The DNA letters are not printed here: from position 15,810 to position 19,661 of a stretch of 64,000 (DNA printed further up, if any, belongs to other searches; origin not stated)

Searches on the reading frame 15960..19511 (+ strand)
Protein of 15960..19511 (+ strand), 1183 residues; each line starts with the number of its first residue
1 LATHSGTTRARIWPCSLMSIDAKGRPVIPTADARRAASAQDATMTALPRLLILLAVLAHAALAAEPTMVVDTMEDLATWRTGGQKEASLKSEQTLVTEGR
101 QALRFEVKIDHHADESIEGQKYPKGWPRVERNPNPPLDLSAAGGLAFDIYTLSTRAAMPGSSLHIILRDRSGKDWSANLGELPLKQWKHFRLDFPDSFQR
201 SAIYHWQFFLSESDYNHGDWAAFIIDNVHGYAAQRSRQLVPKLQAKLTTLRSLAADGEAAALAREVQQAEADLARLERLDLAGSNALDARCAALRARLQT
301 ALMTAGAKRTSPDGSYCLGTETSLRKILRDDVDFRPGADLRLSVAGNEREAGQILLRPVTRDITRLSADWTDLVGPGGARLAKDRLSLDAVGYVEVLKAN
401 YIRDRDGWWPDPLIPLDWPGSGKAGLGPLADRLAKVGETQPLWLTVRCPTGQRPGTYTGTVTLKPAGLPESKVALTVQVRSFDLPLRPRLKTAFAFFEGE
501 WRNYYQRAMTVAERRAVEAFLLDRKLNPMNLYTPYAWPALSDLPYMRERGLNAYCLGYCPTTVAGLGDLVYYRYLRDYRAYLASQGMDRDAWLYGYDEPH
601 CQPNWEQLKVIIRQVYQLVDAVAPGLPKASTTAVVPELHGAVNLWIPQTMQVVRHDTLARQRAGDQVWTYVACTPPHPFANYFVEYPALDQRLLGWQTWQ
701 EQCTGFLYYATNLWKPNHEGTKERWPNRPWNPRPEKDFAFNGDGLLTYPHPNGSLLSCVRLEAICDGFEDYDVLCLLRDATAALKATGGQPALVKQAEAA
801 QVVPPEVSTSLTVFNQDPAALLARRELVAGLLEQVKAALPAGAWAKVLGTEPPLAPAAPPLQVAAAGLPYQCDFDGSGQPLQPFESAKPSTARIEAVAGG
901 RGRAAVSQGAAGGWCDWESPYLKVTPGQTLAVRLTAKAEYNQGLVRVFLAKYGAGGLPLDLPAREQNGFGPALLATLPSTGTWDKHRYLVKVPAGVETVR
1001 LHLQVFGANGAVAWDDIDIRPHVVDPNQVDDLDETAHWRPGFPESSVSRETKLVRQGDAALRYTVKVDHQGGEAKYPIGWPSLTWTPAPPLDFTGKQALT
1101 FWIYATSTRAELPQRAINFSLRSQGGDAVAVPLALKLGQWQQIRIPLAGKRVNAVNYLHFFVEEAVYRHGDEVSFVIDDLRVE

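Call 57: search_protein_families(library=pfam, proteins=[window:15960-19511:+], max_evalue=0.00001)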
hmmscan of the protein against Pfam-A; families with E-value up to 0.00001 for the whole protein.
window:15960-19511:+ (1183 aa): 2 families
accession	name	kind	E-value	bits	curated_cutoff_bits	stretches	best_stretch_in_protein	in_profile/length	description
PF13320.12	GH123_cat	-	2.4e-21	76.9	23.1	1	572-776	136-323/324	Glycoside hydrolase 123, catalytic domain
PF22680.2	Glyco_hydro_123_N_2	-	6.5e-06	26.5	27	0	349-464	32-141/142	Glycoside hydrolase 123 N-terminal domain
